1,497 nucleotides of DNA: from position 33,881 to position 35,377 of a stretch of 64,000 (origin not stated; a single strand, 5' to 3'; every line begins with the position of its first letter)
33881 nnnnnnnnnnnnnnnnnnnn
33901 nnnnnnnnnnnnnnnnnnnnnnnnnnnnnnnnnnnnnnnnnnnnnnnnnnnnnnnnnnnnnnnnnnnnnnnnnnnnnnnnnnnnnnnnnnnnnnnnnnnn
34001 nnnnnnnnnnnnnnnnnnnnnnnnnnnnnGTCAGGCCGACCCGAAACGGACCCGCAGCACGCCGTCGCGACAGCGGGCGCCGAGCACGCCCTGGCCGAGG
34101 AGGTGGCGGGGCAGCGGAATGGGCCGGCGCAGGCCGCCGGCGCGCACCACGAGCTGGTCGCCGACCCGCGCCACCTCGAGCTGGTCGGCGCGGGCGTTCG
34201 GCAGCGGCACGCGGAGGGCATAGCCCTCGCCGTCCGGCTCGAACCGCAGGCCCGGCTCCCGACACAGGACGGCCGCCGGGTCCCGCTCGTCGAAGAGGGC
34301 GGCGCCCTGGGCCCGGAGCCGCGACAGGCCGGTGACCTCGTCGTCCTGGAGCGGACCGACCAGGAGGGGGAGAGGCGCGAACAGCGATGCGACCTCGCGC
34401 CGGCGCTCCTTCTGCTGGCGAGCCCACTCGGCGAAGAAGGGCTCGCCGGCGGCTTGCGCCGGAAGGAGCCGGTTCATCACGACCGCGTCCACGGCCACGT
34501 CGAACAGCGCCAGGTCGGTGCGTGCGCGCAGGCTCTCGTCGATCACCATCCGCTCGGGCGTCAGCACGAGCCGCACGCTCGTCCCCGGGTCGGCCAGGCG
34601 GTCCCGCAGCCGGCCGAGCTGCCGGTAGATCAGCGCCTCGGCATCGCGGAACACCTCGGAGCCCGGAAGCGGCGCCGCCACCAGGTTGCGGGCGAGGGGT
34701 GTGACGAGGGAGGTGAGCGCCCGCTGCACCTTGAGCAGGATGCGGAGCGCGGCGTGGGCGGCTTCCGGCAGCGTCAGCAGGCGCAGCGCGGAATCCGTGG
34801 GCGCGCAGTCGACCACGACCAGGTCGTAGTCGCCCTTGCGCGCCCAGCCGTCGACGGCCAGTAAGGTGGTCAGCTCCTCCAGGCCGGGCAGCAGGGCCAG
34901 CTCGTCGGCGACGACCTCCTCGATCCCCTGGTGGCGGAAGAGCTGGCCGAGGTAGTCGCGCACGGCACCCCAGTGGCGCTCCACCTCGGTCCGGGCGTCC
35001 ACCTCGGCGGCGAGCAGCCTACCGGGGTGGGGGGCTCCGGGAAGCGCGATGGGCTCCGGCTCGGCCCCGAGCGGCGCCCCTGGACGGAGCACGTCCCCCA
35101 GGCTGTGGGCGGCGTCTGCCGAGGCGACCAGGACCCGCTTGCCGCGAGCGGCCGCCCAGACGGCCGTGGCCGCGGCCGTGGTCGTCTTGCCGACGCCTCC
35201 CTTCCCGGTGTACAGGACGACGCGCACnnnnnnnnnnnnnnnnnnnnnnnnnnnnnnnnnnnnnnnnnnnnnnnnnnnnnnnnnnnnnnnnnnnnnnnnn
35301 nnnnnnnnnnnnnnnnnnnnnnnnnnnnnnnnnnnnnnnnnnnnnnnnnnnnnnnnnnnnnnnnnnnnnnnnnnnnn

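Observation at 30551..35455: Tightly coupled five-gene operon: Zn-ribbon peptide, paired ArsA/Get3-like ATPases, signal-less TroA/BtuF-fold protein, and an AMIN-TM-coiled-coil envelope protein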

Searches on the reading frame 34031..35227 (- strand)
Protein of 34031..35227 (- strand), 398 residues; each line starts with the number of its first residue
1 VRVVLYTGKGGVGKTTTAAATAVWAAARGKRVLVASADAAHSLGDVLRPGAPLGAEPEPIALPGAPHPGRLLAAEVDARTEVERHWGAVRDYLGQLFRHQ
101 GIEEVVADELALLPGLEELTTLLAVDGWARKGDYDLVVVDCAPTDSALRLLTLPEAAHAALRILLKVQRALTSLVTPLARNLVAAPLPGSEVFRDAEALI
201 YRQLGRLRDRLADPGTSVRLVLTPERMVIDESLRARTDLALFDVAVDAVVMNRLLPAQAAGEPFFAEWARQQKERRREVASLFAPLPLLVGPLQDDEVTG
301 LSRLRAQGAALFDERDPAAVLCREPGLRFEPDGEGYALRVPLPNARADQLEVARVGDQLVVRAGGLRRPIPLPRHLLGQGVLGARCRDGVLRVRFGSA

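Call 4: search_protein_families(library=pfam, proteins=[window:34031-35227:-], max_evalue=0.1)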
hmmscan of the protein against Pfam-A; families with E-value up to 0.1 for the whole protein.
window:34031-35227:- (398 aa): 12 families
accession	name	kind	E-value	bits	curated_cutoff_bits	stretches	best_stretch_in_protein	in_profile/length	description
PF02374.21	ArsA_ATPase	-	9.2e-68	229.1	24.3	1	1-309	1-301/305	Anion-transporting ATPase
PF17886.7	ArsA_HSP20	-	4.9e-17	61.7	22.5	1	334-395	2-63/63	HSP20-like domain found in ArsA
PF13614.12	AAA_31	-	7.8e-09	36.2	27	1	3-39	4-40/177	AAA domain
PF01656.29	CbiA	-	5.4e-08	33.3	25.4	1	5-43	3-41/125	CobQ/CobB/MinD/ParA nucleotide binding domain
PF00448.28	SRP54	-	0.00044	20.4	22.7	1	2-39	2-39/196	SRP54-type protein, GTPase domain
PF00142.24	Fer4_NifH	-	0.00052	20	25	1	3-40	3-39/271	4Fe-4S iron sulfur cluster binding proteins, NifH/frxC family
PF10609.15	ParA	-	0.00062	19.7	27.1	1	3-38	6-41/246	NUBPL iron-transfer P-loop NTPase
PF25199.1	nSTAND_NTPase5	-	0.0021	18.3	34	1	2-45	42-86/145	Novel STAND NTPase 5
PF20720.3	nSTAND3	-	0.0027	17.9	27.2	1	2-35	18-51/155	Novel STAND NTPase 3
PF13604.12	AAA_30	-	0.038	14.1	27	1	2-42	19-61/191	AAA domain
PF07015.17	VirC1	-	0.065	13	24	0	8-42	9-43/231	VirC1 protein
PF01695.23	IstB_IS21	-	0.082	12.8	24.1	0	4-37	95-128/238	IstB-like ATP binding protein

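Call 5: search_protein_families(library=ncbifam, proteins=[window:34031-35227:-], max_evalue=0.1)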
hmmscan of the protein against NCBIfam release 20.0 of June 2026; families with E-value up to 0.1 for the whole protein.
window:34031-35227:- (398 aa): 25 families
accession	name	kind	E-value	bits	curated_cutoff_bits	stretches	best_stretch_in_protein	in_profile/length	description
TIGR00345.1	GET3_arsA_TRC40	subfamily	2.9e-58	197.7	135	1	6-305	2-291/299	TRC40/GET3/ArsA family transport-energizing ATPase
NF050088.1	Get3_fold_NosAFP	equivalog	1.6e-31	109.6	325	1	3-395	4-364/364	Get3/ArsA fold putative tail anchor-mediating ATPase NosAFP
NF041417.1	ArsA_halo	exception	5e-31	108.1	800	2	2-155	334-483/617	arsenical pump-driving ATPase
TIGR04291.1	arsen_driv_ArsA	equivalog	3.6e-23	82.1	650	1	4-306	6-284/565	arsenical pump-driving ATPase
NF053621.1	ATPseBagBMYCTU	equivalog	1.3e-15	57.4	521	1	2-161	13-168/371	ATPase BagB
NF053622.1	ATPseBagAMYCTU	equivalog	1.1e-11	44.8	400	1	2-152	8-160/325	ATPase BagA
NF041546.1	ParA_partition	equivalog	7.8e-09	35.4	180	1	6-45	5-44/203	ParA family partition ATPase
TIGR01969.1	minD_arch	subfamily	3.2e-06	26.5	201.75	1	3-40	3-40/251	cell division ATPase MinD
TIGR03453.1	partition_RepA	equivalog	8e-06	24.9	348.45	1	8-44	112-148/387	plasmid partitioning protein RepA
TIGR01968.1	minD_bact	equivalog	1.9e-05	24.2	212.9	1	3-39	4-40/261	septum site-determining protein MinD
NF047398.1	AAA_KGGVGR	domain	2.2e-05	24.9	90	1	2-38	4-40/190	KGGVGR-motif variant AAA ATPase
NF010443.0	PRK13869.1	subfamily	4.5e-05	22.4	446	1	8-47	129-168/405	plasmid-partitioning protein RepA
NF009701.0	PRK13230.1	subfamily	0.00019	20.6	350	1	2-50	2-50/291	nitrogenase reductase-like protein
TIGR01281.1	DPOR_bchL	equivalog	0.00042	19.8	345.15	1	7-41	6-40/268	ferredoxin:protochlorophyllide reductase (ATP-dependent) iron-sulfur ATP-binding protein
NF008079.0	PRK10818.1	equivalog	0.00047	19.6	508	1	3-38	5-40/270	septum site-determining protein MinD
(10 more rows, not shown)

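Call 6: find_homologous_proteins(query=window:34031-35227:-)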
Query window:34031-35227:- (398 aa): 5918 proteins with E <= 0.001 among 8000 candidates; the best 120 are listed.
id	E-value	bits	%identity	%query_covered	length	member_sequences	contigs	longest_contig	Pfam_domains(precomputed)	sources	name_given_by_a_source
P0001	5.9e-252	853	100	100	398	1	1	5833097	PF01656.30,PF13614.13,PF17886.8,PF02374.22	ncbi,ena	-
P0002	1.2e-189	648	79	100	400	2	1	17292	PF01656.30,PF13614.13,PF17886.8,PF02374.22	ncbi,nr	ncbi:MAG: TRC40/GET3/ArsA family transport-energizing ATPase [bacterium]|nr:TRC40/GET3/ArsA family t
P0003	4.1e-189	646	77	99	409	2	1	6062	PF01656.30,PF13614.13,PF17886.8,PF02374.22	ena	-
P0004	3.3e-185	634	77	99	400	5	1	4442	PF01656.30,PF13614.13,PF17886.8,PF02374.22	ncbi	-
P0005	8.8e-167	573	70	99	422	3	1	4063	PF01656.30,PF13614.13,PF17886.8,PF02374.22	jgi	jgi:arsenite-transporting ATPase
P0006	4.8e-164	564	75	92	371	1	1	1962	PF17886.8,PF02374.22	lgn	-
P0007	1.5e-156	539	68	99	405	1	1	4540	PF01656.30,PF13614.13,PF17886.8,PF02374.22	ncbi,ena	-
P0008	4.4e-148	511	67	100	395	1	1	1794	PF01656.30,PF13614.13,PF17886.8,PF02374.22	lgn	-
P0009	4.7e-145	501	65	99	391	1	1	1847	PF01656.30,PF13614.13,PF17886.8,PF02374.22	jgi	jgi:arsenite-transporting ATPase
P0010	1.6e-144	500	66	100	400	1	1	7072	PF01656.30,PF13614.13,PF17886.8,PF02374.22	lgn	-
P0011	7.1e-144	498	64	100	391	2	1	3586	PF01656.30,PF13614.13,PF17886.8,PF02374.22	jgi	-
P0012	1.2e-143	497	63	99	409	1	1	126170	PF01656.30,PF13614.13,PF17886.8,PF02374.22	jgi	-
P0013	6.8e-143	494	65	99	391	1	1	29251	PF01656.30,PF13614.13,PF17886.8,PF02374.22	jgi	jgi:arsenite-transporting ATPase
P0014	9.4e-143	494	63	100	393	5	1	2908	PF01656.30,PF13614.13,PF17886.8,PF02374.22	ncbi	-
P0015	1.4e-142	493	65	99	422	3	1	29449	PF01656.30,PF13614.13,PF17886.8,PF02374.22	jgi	jgi:arsenite-transporting ATPase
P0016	1.8e-142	493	65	100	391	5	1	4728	PF01656.30,PF13614.13,PF17886.8,PF02374.22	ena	-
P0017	3.1e-142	492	64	100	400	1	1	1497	PF01656.30,PF13614.13,PF17886.8,PF02374.22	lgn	-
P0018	3.8e-142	492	68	91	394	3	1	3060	PF01656.30,PF13614.13,PF17886.8,PF02374.22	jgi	jgi:arsenite-transporting ATPase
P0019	4.2e-142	492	64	99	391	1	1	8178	PF01656.30,PF13614.13,PF17886.8,PF02374.22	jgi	jgi:arsenite-transporting ATPase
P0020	6.0e-142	491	62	99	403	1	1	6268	PF01656.30,PF13614.13,PF17886.8,PF02374.22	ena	-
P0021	9.4e-142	491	64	99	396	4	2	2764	PF01656.30,PF13614.13,PF17886.8,PF02374.22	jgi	jgi:arsenite-transporting ATPase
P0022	1.0e-141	490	64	99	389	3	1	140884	PF01656.30,PF13614.13,PF17886.8,PF02374.22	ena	-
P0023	1.2e-141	490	64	100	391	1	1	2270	PF01656.30,PF13614.13,PF17886.8,PF02374.22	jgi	jgi:arsenite-transporting ATPase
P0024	1.5e-141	490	65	100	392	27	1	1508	PF01656.30,PF13614.13,PF17886.8,PF02374.22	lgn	-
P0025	1.7e-141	490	64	99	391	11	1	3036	PF01656.30,PF13614.13,PF17886.8,PF02374.22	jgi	jgi:arsenite-transporting ATPase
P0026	2.1e-141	489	65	100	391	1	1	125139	PF01656.30,PF13614.13,PF17886.8,PF02374.22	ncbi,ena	-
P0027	2.7e-141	489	64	99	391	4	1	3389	PF01656.30,PF13614.13,PF17886.8,PF02374.22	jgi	-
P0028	3.5e-141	489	63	99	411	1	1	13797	PF01656.30,PF13614.13,PF17886.8,PF02374.22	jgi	-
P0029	5.4e-141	488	64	100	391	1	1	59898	PF01656.30,PF13614.13,PF17886.8,PF02374.22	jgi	-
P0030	5.6e-141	488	62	100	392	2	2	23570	PF01656.30,PF13614.13,PF17886.8,PF02374.22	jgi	jgi:arsenite-transporting ATPase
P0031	7.7e-141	488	63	100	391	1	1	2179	PF01656.30,PF13614.13,PF17886.8,PF02374.22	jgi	-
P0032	8.3e-141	487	63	100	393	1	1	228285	PF01656.30,PF13614.13,PF17886.8,PF02374.22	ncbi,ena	-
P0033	8.7e-141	487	64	100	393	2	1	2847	PF01656.30,PF13614.13,PF17886.8,PF02374.22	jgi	jgi:arsenite-transporting ATPase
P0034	9.3e-141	487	66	94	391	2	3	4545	PF01656.30,PF13614.13,PF17886.8,PF02374.22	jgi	jgi:arsenite-transporting ATPase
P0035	9.6e-141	487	63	100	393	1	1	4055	PF01656.30,PF13614.13,PF17886.8,PF02374.22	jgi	jgi:arsenite-transporting ATPase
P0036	1.5e-140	487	68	91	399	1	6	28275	PF01656.30,PF13614.13,PF17886.8,PF02374.22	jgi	jgi:arsenite/tail-anchored protein-transporting ATPase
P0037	1.6e-140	487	64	100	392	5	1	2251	PF01656.30,PF13614.13,PF17886.8,PF02374.22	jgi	jgi:arsenite-transporting ATPase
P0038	2.6e-140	486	67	91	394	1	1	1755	PF01656.30,PF13614.13,PF17886.8,PF02374.22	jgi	jgi:arsenite-transporting ATPase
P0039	3.8e-140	485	64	99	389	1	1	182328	PF01656.30,PF13614.13,PF17886.8,PF02374.22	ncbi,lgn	-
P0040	4.3e-140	485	64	100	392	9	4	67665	PF01656.30,PF13614.13,PF17886.8,PF02374.22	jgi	jgi:arsenite-transporting ATPase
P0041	6.1e-140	485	64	100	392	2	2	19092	PF01656.30,PF13614.13,PF17886.8,PF02374.22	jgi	jgi:arsenite-transporting ATPase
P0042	6.5e-140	485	65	99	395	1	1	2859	PF01656.30,PF13614.13,PF17886.8,PF02374.22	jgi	-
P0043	7.7e-140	484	63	100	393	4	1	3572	PF01656.30,PF13614.13,PF17886.8,PF02374.22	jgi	jgi:arsenite-transporting ATPase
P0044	8.6e-140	484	62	100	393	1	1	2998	PF01656.30,PF13614.13,PF17886.8,PF02374.22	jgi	-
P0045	1.4e-139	483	64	100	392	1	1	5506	PF01656.30,PF13614.13,PF17886.8,PF02374.22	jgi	jgi:arsenite-transporting ATPase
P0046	1.4e-139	483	64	99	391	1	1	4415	PF01656.30,PF13614.13,PF17886.8,PF02374.22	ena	-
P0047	2.5e-139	483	64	99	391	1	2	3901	PF01656.30,PF13614.13,PF17886.8,PF02374.22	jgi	jgi:arsenite-transporting ATPase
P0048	3.3e-139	482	64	100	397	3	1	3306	PF01656.30,PF13614.13,PF17886.8,PF02374.22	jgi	-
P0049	3.4e-139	482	64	100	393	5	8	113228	PF01656.30,PF13614.13,PF17886.8,PF02374.22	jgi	-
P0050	3.5e-139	482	64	99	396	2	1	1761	PF01656.30,PF13614.13,PF17886.8,PF02374.22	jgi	jgi:arsenite-transporting ATPase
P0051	4.3e-139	482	63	100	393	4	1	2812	PF01656.30,PF13614.13,PF17886.8,PF02374.22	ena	-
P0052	4.7e-139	482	68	87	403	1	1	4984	PF01656.30,PF13614.13,PF17886.8,PF02374.22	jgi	jgi:arsenite/tail-anchored protein-transporting ATPase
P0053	5.2e-139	482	63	100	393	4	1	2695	PF01656.30,PF13614.13,PF17886.8,PF02374.22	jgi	jgi:arsenite-transporting ATPase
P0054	6.6e-139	481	66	91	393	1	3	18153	PF01656.30,PF13614.13,PF17886.8,PF02374.22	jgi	-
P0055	7.8e-139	481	64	100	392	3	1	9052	PF01656.30,PF13614.13,PF17886.8,PF02374.22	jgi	jgi:arsenite-transporting ATPase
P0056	9.2e-139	481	66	91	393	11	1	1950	PF01656.30,PF13614.13,PF17886.8,PF02374.22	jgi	jgi:arsenite-transporting ATPase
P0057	9.9e-139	481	61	99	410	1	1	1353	PF01656.30,PF13614.13,PF17886.8,PF02374.22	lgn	-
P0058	1.2e-138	480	62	98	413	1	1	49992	PF01656.30,PF13614.13,PF17886.8,PF02374.22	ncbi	-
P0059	1.5e-138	480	63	99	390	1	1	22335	PF01656.30,PF13614.13,PF17886.8,PF02374.22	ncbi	-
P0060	1.5e-138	480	63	100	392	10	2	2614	PF01656.30,PF13614.13,PF17886.8,PF02374.22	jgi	jgi:arsenite/tail-anchored protein-transporting ATPase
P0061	1.7e-138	480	65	99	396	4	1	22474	PF01656.30,PF13614.13,PF17886.8,PF02374.22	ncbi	-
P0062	2.2e-138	479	62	100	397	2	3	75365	PF10609.16,PF01656.30,PF13614.13,PF17886.8,PF02374.22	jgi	jgi:arsenite-transporting ATPase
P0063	5.1e-138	478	63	99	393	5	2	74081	PF01656.30,PF13614.13,PF17886.8,PF02374.22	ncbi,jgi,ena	-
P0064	6.1e-138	478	63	99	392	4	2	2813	PF01656.30,PF13614.13,PF17886.8,PF02374.22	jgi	jgi:arsenite-transporting ATPase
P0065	6.3e-138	478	63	100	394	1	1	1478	PF01656.30,PF13614.13,PF17886.8,PF02374.22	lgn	-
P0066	7.6e-138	478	64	99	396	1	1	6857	PF01656.30,PF13614.13,PF17886.8,PF02374.22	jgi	jgi:arsenite-transporting ATPase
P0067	1.1e-137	477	63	99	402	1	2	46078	PF01656.30,PF13614.13,PF17886.8,PF02374.22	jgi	-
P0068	1.3e-137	477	63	100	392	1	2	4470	PF01656.30,PF13614.13,PF17886.8,PF02374.22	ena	-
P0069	1.4e-137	477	62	99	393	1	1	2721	PF01656.30,PF17886.8,PF02374.22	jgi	jgi:arsenite-transporting ATPase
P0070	1.8e-137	477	62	100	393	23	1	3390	PF01656.30,PF13614.13,PF17886.8,PF02374.22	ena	-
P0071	2.0e-137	476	61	99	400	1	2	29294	PF01656.30,PF13614.13,PF17886.8,PF02374.22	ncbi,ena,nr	ncbi:MAG: ArsA family ATPase [Myxococcota bacterium]|nr:ArsA family ATPase [Myxococcota bacterium]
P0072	2.3e-137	476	63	99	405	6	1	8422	PF01656.30,PF13614.13,PF17886.8,PF02374.22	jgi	jgi:arsenite-transporting ATPase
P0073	2.6e-137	476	63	100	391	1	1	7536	PF01656.30,PF13614.13,PF17886.8,PF02374.22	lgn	-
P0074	3.5e-137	476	63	100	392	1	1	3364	PF01656.30,PF13614.13,PF17886.8,PF02374.22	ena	-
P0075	3.9e-137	475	63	100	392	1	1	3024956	PF01656.30,PF13614.13,PF17886.8,PF02374.22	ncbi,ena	-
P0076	4.0e-137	475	66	91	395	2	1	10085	PF01656.30,PF17886.8,PF02374.22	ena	-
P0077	4.1e-137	475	61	100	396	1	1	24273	PF01656.30,PF13614.13,PF17886.8,PF02374.22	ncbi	-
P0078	5.4e-137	475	65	91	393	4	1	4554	PF01656.30,PF13614.13,PF17886.8,PF02374.22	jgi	-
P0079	6.1e-137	475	66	91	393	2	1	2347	PF01656.30,PF13614.13,PF17886.8,PF02374.22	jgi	jgi:arsenite-transporting ATPase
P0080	9.8e-137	474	64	100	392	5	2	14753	PF01656.30,PF13614.13,PF17886.8,PF02374.22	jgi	jgi:arsenite-transporting ATPase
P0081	1.2e-136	474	64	99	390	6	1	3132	PF01656.30,PF13614.13,PF17886.8,PF02374.22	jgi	jgi:arsenite-transporting ATPase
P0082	1.5e-136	473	63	100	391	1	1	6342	PF01656.30,PF13614.13,PF17886.8,PF02374.22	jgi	-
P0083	1.5e-136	473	62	100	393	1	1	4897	PF01656.30,PF13614.13,PF17886.8,PF02374.22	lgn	-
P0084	1.7e-136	473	62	99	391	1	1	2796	PF01656.30,PF13614.13,PF17886.8,PF02374.22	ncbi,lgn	ncbi:MAG: TRC40/GET3/ArsA family transport-energizing ATPase [Myxococcota bacterium]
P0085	1.8e-136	473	65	99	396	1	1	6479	PF01656.30,PF13614.13,PF17886.8,PF02374.22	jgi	jgi:arsenite-transporting ATPase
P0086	1.9e-136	473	60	99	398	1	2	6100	PF10609.16,PF01656.30,PF13614.13,PF17886.8,PF02374.22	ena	-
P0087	2.0e-136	473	63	100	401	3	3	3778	PF01656.30,PF13614.13,PF17886.8,PF02374.22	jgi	-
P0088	2.0e-136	473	63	99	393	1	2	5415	PF01656.30,PF13614.13,PF17886.8,PF02374.22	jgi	jgi:arsenite-transporting ATPase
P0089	2.4e-136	473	63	100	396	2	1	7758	PF01656.30,PF13614.13,PF17886.8,PF02374.22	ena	-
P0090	2.4e-136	473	62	99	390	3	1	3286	PF01656.30,PF13614.13,PF17886.8,PF02374.22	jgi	jgi:arsenite-transporting ATPase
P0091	2.6e-136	473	64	100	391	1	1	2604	PF01656.30,PF13614.13,PF17886.8,PF02374.22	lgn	-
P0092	3.0e-136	472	62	100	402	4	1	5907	PF10609.16,PF01656.30,PF13614.13,PF17886.8,PF02374.22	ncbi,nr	ncbi:MAG: ArsA family ATPase [Proteobacteria bacterium]|nr:ArsA family ATPase [Pseudomonadota bacter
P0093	4.0e-136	472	60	99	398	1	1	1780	PF10609.16,PF01656.30,PF13614.13,PF17886.8,PF02374.22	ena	-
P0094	4.0e-136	472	61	100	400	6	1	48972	PF01656.30,PF13614.13,PF17886.8,PF02374.22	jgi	-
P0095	4.6e-136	472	61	100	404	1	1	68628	PF01656.30,PF13614.13,PF17886.8,PF02374.22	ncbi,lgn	-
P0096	5.5e-136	472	60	100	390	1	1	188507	PF01656.30,PF13614.13,PF17886.8,PF02374.22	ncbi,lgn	-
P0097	5.5e-136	472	62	100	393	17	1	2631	PF01656.30,PF13614.13,PF17886.8,PF02374.22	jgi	jgi:arsenite-transporting ATPase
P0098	5.7e-136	472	60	99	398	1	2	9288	PF10609.16,PF01656.30,PF13614.13,PF17886.8,PF02374.22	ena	-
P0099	5.8e-136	472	60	99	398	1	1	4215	PF10609.16,PF01656.30,PF13614.13,PF17886.8,PF02374.22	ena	-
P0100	7.1e-136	471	62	100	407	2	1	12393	PF01656.30,PF13614.13,PF17886.8,PF02374.22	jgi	jgi:arsenite-transporting ATPase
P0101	7.7e-136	471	61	99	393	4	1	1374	PF01656.30,PF13614.13,PF17886.8,PF02374.22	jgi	-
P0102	8.2e-136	471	62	99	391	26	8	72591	PF01656.30,PF13614.13,PF17886.8,PF02374.22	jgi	jgi:arsenite-transporting ATPase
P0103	8.6e-136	471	63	99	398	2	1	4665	PF01656.30,PF13614.13,PF17886.8,PF02374.22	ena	-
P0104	1.0e-135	471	60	100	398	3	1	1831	PF10609.16,PF01656.30,PF13614.13,PF17886.8,PF02374.22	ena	-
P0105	1.0e-135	471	61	100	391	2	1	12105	PF01656.30,PF13614.13,PF17886.8,PF02374.22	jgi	-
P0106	1.5e-135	470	62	99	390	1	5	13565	PF01656.30,PF13614.13,PF17886.8,PF02374.22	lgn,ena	-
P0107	1.6e-135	470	62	100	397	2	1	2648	PF01656.30,PF13614.13,PF17886.8,PF02374.22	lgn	-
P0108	1.6e-135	470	63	100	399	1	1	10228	PF01656.30,PF13614.13,PF17886.8,PF02374.22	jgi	jgi:arsenite-transporting ATPase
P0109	1.7e-135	470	62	99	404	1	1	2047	PF01656.30,PF17886.8,PF02374.22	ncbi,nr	ncbi:MAG: TRC40/GET3/ArsA family transport-energizing ATPase [Myxococcota bacterium]|nr:TRC40/GET3/A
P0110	1.8e-135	470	64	99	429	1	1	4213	PF01656.30,PF13614.13,PF17886.8,PF02374.22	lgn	-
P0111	1.8e-135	470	61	99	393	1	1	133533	PF01656.30,PF13614.13,PF17886.8,PF02374.22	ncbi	-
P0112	1.8e-135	470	63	100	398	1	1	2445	PF01656.30,PF13614.13,PF17886.8,PF02374.22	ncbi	-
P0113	2.2e-135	470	63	99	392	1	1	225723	PF01656.30,PF13614.13,PF17886.8,PF02374.22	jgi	jgi:arsenite-transporting ATPase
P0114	2.6e-135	469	61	98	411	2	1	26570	PF01656.30,PF13614.13,PF17886.8,PF02374.22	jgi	-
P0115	2.7e-135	469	62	99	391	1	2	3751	PF01656.30,PF13614.13,PF17886.8,PF02374.22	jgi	jgi:arsenite-transporting ATPase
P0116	2.7e-135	469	63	99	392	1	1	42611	PF01656.30,PF13614.13,PF17886.8,PF02374.22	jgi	jgi:arsenite-transporting ATPase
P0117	2.7e-135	469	63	99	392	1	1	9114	PF01656.30,PF13614.13,PF17886.8,PF02374.22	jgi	jgi:arsenite-transporting ATPase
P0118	2.8e-135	469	62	100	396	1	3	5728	PF01656.30,PF13614.13,PF17886.8,PF02374.22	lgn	-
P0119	4.6e-135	469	62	99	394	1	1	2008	PF00142.25,PF01656.30,PF13614.13,PF17886.8,PF02374.22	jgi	jgi:arsenite-transporting ATPase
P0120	7.2e-135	468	60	98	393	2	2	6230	PF01656.30,PF13614.13,PF17886.8,PF02374.22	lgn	-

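Call 8: find_encoding_contigs(protein=P0001, flank=10000, max_places=2)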
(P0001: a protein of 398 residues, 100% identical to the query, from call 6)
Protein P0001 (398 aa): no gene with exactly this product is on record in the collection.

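Call 9: find_encoding_contigs(protein=P0075, flank=10000, max_places=2)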
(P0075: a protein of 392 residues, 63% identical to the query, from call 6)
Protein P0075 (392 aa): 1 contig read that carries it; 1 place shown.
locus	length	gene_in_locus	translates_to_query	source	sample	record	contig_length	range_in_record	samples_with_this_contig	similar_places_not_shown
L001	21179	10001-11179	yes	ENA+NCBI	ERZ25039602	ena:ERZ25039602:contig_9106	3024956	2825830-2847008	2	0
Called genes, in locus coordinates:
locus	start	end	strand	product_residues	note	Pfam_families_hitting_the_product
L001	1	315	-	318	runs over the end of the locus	PF02558:ApbA, PF08546:ApbA_C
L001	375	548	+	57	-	PF00501:AMP-binding (weak)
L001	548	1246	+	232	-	PF00501:AMP-binding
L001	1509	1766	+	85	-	PF13193:AMP-binding_C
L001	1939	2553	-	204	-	PF18884:TSP3_bac, PF18914:DUF5666 (weak)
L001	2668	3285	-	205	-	PF03458:Gly_transporter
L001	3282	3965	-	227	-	-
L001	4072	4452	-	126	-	PF00296:Bac_luciferase (weak)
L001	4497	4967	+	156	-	-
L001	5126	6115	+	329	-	PF01575:MaoC_dehydratas (faint), PF13452:FAS1_DH_region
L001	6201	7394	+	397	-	PF02771:Acyl-CoA_dh_N, PF02770:Acyl-CoA_dh_M, PF00441:Acyl-CoA_dh_1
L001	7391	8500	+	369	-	PF02771:Acyl-CoA_dh_N, PF00441:Acyl-CoA_dh_1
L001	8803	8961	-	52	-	-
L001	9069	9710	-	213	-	-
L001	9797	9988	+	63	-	-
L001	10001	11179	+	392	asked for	PF01656:CbiA (weak), PF02374:ArsA_ATPase, PF13614:AAA_31, PF17886:ArsA_HSP20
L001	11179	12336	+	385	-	PF02374:ArsA_ATPase, PF17886:ArsA_HSP20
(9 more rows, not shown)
